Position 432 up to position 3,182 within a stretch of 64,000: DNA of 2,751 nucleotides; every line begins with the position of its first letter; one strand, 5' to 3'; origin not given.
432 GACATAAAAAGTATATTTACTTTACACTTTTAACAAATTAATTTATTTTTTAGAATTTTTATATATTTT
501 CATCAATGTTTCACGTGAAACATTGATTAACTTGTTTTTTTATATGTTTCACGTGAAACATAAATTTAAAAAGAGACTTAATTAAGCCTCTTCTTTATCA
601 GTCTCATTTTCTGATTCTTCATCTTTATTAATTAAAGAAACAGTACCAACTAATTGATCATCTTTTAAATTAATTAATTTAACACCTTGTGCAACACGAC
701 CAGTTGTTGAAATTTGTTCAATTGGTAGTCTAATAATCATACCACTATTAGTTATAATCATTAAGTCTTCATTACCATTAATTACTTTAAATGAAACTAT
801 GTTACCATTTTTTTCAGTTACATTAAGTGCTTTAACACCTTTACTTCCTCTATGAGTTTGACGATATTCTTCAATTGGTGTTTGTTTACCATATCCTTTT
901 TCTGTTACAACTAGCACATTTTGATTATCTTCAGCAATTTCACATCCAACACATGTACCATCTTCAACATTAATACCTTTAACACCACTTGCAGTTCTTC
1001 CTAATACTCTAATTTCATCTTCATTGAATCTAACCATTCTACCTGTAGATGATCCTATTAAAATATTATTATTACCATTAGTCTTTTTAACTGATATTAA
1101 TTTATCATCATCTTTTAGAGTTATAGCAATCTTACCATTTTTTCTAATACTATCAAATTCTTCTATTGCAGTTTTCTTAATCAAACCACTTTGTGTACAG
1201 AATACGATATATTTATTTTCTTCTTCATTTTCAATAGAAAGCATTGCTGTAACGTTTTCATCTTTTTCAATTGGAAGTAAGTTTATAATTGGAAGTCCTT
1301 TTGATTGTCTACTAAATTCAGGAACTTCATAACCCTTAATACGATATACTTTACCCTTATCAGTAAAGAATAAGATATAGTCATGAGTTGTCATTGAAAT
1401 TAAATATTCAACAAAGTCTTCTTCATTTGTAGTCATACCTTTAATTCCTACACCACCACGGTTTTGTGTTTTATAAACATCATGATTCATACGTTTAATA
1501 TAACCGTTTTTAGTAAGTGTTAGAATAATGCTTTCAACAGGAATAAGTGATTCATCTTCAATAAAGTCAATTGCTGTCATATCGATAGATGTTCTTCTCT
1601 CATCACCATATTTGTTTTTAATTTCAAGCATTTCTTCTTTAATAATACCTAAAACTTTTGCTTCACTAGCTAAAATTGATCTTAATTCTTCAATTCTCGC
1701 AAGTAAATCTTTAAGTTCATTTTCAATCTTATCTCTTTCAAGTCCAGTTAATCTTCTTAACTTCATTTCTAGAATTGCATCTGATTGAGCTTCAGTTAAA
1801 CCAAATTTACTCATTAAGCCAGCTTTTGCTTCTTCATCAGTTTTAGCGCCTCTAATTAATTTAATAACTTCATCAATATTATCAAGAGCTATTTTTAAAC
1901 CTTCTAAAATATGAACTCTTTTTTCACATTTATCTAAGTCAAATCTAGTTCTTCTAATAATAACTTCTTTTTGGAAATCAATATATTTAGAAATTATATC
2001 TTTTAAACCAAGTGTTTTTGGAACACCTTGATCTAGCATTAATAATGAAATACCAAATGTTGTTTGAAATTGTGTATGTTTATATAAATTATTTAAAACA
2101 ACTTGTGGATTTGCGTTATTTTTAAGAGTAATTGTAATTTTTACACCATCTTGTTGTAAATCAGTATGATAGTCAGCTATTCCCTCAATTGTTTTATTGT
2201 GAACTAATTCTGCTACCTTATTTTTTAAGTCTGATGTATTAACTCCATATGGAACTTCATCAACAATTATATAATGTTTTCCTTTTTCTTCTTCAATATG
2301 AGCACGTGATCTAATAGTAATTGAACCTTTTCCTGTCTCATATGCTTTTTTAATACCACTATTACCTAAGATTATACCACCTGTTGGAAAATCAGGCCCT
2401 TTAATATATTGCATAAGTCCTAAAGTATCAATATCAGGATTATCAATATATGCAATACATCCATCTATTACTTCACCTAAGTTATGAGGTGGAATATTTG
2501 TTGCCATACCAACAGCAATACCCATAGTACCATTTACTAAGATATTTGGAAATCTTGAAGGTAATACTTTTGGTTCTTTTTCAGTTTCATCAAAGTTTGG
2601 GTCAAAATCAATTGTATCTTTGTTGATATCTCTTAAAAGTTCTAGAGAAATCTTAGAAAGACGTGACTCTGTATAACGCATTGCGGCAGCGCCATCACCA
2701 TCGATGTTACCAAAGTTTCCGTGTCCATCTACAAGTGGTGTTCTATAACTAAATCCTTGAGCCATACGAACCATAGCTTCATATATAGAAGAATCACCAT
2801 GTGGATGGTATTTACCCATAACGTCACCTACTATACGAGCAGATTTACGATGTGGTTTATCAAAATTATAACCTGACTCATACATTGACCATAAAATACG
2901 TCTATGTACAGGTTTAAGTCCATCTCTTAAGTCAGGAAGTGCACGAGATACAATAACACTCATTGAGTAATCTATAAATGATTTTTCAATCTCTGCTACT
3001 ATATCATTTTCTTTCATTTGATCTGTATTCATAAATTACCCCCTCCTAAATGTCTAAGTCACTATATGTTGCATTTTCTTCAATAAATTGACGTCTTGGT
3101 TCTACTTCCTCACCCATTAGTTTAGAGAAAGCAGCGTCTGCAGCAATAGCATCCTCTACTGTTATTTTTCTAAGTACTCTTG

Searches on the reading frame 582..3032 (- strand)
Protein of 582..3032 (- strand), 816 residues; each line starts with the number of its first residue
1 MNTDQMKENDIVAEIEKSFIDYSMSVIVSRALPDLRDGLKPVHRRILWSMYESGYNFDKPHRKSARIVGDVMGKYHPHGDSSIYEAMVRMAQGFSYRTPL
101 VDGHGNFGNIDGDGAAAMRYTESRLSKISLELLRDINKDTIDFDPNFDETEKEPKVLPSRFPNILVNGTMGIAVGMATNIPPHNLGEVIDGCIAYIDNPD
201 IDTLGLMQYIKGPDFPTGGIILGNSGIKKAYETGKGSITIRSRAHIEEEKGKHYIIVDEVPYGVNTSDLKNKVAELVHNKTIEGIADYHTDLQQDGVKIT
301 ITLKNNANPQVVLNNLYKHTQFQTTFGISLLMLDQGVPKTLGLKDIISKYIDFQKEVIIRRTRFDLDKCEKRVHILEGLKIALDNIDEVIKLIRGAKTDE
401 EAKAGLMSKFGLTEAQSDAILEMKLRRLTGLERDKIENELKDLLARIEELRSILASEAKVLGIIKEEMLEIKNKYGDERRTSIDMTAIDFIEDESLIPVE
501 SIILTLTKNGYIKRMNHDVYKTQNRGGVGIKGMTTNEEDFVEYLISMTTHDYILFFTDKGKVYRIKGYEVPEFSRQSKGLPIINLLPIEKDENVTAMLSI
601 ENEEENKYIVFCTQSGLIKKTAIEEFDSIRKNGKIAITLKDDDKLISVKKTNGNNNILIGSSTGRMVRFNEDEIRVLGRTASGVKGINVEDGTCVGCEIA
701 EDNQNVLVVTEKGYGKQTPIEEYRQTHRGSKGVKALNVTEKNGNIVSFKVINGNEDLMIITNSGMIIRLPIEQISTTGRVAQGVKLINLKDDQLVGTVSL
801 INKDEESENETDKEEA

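Call 17: find_encoding_contigs(protein=window:582-3032:-, flank=10000, max_places=4)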
Protein window:582-3032:- (816 aa): 6 contigs read that carry it; 2 places shown.
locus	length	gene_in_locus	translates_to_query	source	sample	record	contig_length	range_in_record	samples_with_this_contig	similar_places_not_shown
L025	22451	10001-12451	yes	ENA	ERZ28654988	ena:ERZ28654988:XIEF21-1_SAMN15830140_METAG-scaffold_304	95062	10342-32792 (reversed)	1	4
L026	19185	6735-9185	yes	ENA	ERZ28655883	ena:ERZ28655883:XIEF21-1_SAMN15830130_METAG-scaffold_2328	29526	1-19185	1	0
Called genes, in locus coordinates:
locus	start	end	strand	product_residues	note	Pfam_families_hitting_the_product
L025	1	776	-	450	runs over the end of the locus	PF10396:TrmE_N, PF00350:Dynamin_N (faint), PF12631:MnmE_helical, PF01926:MMR_HSR1, PF02421:FeoB_N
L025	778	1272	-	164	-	PF01966:HD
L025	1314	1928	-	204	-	PF07650:KH_2 (weak), PF13083:KH_KhpA-B, PF01424:R3H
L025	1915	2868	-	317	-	PF02096:60KD_IMP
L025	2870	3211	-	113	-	PF00825:Ribonuclease_P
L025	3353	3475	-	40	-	PF00468:Ribosomal_L34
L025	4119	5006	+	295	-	PF00308:Bac_DnaA, PF08299:Bac_DnaA_C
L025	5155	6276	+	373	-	PF00712:DNA_pol3_beta, PF02767:DNA_pol3_beta_2, PF02768:DNA_pol3_beta_3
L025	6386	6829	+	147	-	PF06338:ComK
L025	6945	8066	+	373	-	PF02463:SMC_N, PF13175:AAA_15 (weak), PF13476:AAA_23, PF13304:AAA_21 (faint)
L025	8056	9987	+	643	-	PF02518:HATPase_c, PF00204:DNA_gyraseB, PF01751:Toprim, PF00986:DNA_gyraseB_C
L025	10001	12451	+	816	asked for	PF00521:DNA_topoisoIV, PF03989:DNA_gyraseA_C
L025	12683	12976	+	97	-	-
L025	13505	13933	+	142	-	PF00383:dCMP_cyt_deam_1, PF14437:MafB19-deam, PF14439:Bd3614-deam (weak)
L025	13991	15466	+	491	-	PF03215:Rad17, PF13177:DNA_pol3_delta2, PF00004:AAA, PF07724:AAA_2 (faint), PF07728:AAA_5 (weak), PF13401:AAA_22 (faint), PF21960:RCF1-5-like_lid (weak), PF22608:DNAX_ATPase_lid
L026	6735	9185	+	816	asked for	PF00521:DNA_topoisoIV, PF03989:DNA_gyraseA_C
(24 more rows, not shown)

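Call 49: find_homologous_proteins(query=window:582-3032:-, max_evalue=1e-50)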
Query window:582-3032:- (816 aa): 8000 proteins with E <= 1e-50 among 8000 candidates; the best 120 are listed.
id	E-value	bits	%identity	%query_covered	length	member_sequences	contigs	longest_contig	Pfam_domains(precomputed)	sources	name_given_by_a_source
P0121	0.0e+0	1806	100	100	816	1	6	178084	PF00521.27,PF03989.19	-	-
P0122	0.0e+0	1805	100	100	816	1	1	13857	PF00521.27,PF03989.19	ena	-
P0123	0.0e+0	1797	100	100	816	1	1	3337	PF00521.27,PF03989.19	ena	-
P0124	0.0e+0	1784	99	100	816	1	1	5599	PF00521.27,PF03989.19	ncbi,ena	-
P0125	0.0e+0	1781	99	100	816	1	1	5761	PF00521.27,PF03989.19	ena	-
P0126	0.0e+0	1779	99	100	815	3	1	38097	PF00521.27,PF03989.19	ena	-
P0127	0.0e+0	1778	99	100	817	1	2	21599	PF00521.27,PF03989.19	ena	-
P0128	0.0e+0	1775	98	100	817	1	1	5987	PF00521.27,PF03989.19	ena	-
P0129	0.0e+0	1774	98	100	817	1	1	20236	PF00521.27,PF03989.19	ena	-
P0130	0.0e+0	1774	98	100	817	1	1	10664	PF00521.27,PF03989.19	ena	-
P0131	0.0e+0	1774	98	100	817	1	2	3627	PF00521.27,PF03989.19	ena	-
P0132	0.0e+0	1764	98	99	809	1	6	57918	PF00521.27,PF03989.19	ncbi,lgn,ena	-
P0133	0.0e+0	1633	91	98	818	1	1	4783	PF00521.27,PF03989.19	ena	-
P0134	0.0e+0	1632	90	99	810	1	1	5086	PF00521.27,PF03989.19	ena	-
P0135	0.0e+0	1562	84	99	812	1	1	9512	PF00521.27,PF03989.19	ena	-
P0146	0.0e+0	1484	82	98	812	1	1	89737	PF00521.27,PF03989.19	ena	-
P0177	0.0e+0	1456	80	99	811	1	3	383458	PF00521.27,PF03989.19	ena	-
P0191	0.0e+0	1452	80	99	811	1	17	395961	PF00521.27,PF03989.19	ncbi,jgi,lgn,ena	jgi:DNA gyrase, A subunit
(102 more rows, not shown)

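Call 50: find_encoding_contigs(protein=P0146, flank=10000, max_places=1)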
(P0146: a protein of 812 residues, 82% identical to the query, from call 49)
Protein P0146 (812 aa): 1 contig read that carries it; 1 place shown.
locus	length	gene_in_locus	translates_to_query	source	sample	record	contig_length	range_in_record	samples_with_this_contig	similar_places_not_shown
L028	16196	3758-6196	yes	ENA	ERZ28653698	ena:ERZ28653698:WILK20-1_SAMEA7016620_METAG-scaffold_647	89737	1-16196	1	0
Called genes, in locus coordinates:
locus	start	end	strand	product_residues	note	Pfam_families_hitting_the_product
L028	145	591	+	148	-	PF06338:ComK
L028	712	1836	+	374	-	PF02463:SMC_N, PF13175:AAA_15 (weak), PF13476:AAA_23 (faint)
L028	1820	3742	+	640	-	PF02518:HATPase_c, PF00204:DNA_gyraseB, PF01751:Toprim, PF00986:DNA_gyraseB_C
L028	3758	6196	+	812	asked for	PF00521:DNA_topoisoIV, PF03989:DNA_gyraseA_C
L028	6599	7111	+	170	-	PF00383:dCMP_cyt_deam_1, PF14437:MafB19-deam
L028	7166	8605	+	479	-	PF05496:RuvB_N (weak), PF07728:AAA_5 (faint), PF13177:DNA_pol3_delta2, PF13604:AAA_30 (faint), PF00004:AAA, PF22608:DNAX_ATPase_lid, PF21960:RCF1-5-like_lid (weak), PF12169:DNA_pol3_gamma3 (weak)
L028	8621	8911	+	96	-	PF02575:YbaB_DNA_bd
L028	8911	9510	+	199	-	PF21176:RecR_HhH, PF02132:RecR_ZnF (weak), PF01751:Toprim (weak), PF13662:Toprim_4, PF21175:RecR_C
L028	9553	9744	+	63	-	PF07441:BofA (weak)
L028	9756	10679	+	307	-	PF13177:DNA_pol3_delta2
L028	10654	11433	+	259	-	PF04468:PSP1, PF28472:PSP1_3rd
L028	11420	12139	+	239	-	PF05175:MTS, PF05971:Methyltransf_10, PF12847:Methyltransf_18 (faint), PF13847:Methyltransf_31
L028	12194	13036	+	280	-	PF00590:TP_methylase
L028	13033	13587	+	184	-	PF01195:Pept_tRNA_hydro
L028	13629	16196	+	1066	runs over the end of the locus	PF17757:UvrB_inter, PF02559:CarD_TRCF_RID, PF00270:DEAD, PF00271:Helicase_C, PF03461:TRCF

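Call 51: find_encoding_contigs(protein=P0177, flank=10000, max_places=1)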
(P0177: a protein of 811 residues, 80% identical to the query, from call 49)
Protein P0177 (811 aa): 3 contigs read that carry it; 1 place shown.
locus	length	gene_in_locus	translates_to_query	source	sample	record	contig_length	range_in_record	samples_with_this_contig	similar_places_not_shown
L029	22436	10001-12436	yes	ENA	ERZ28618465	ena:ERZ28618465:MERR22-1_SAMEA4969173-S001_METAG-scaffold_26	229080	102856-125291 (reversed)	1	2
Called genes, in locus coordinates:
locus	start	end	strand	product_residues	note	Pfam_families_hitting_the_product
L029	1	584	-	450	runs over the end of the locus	PF10396:TrmE_N, PF12631:MnmE_helical, PF00350:Dynamin_N (faint), PF01926:MMR_HSR1, PF02421:FeoB_N, PF04548:AIG1 (weak), PF08477:Roc (faint)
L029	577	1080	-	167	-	PF01966:HD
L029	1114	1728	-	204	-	PF13083:KH_KhpA-B, PF01424:R3H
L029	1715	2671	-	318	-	PF02096:60KD_IMP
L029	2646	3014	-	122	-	PF00825:Ribonuclease_P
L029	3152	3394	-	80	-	PF00468:Ribosomal_L34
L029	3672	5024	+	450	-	PF11638:DnaA_N, PF00308:Bac_DnaA, PF01695:IstB_IS21, PF01637:ATPase_2 (faint), PF13173:AAA_14 (weak), PF00004:AAA (weak), PF08299:Bac_DnaA_C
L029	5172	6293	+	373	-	PF00712:DNA_pol3_beta, PF02767:DNA_pol3_beta_2, PF02768:DNA_pol3_beta_3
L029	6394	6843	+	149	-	PF06338:ComK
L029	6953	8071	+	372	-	PF02463:SMC_N, PF13175:AAA_15 (weak), PF13476:AAA_23 (weak)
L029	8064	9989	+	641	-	PF02518:HATPase_c, PF00204:DNA_gyraseB, PF01751:Toprim, PF00986:DNA_gyraseB_C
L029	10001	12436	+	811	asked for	PF00521:DNA_topoisoIV, PF03989:DNA_gyraseA_C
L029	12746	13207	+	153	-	PF00383:dCMP_cyt_deam_1, PF14437:MafB19-deam, PF14439:Bd3614-deam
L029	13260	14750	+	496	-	PF03215:Rad17 (weak), PF05496:RuvB_N (faint), PF13177:DNA_pol3_delta2, PF13604:AAA_30 (faint), PF00004:AAA, PF07724:AAA_2 (faint), PF13401:AAA_22 (weak), PF22608:DNAX_ATPase_lid, +1 more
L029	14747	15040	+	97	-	PF02575:YbaB_DNA_bd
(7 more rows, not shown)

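Call 52: find_encoding_contigs(protein=P0191, flank=10000, max_places=1)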
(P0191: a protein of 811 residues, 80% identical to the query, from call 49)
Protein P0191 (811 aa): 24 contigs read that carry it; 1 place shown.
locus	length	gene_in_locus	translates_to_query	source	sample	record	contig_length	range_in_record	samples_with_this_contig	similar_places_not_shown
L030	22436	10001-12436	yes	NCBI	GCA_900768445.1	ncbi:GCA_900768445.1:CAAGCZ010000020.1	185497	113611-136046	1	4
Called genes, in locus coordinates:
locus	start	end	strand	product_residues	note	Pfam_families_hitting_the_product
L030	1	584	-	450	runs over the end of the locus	PF10396:TrmE_N, PF00350:Dynamin_N (faint), PF12631:MnmE_helical, PF01926:MMR_HSR1, PF02421:FeoB_N, PF04548:AIG1 (weak)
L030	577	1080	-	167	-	PF01966:HD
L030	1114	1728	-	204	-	PF13083:KH_KhpA-B, PF01424:R3H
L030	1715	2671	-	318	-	PF02096:60KD_IMP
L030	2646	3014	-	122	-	PF00825:Ribonuclease_P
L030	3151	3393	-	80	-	PF00468:Ribosomal_L34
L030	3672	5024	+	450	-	PF11638:DnaA_N, PF00308:Bac_DnaA, PF01695:IstB_IS21, PF01637:ATPase_2 (faint), PF13173:AAA_14 (weak), PF00004:AAA (weak), PF08299:Bac_DnaA_C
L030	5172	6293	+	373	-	PF00712:DNA_pol3_beta, PF02767:DNA_pol3_beta_2, PF02768:DNA_pol3_beta_3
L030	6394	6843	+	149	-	PF06338:ComK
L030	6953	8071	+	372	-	PF02463:SMC_N, PF13175:AAA_15 (weak), PF13476:AAA_23, PF02463:SMC_N (weak)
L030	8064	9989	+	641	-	PF02518:HATPase_c, PF00204:DNA_gyraseB, PF01751:Toprim, PF00986:DNA_gyraseB_C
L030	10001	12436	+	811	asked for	PF00521:DNA_topoisoIV, PF03989:DNA_gyraseA_C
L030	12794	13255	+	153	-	PF00383:dCMP_cyt_deam_1, PF14437:MafB19-deam, PF14439:Bd3614-deam (weak)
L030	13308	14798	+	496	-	PF05496:RuvB_N (faint), PF13177:DNA_pol3_delta2, PF13604:AAA_30 (faint), PF00004:AAA, PF07724:AAA_2 (faint), PF07728:AAA_5 (faint), PF13401:AAA_22 (weak), PF22608:DNAX_ATPase_lid, +1 more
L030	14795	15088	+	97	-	PF02575:YbaB_DNA_bd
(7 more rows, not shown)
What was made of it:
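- Tried and rejected: I also read three relatives' gyrA regions (calls 50-52).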
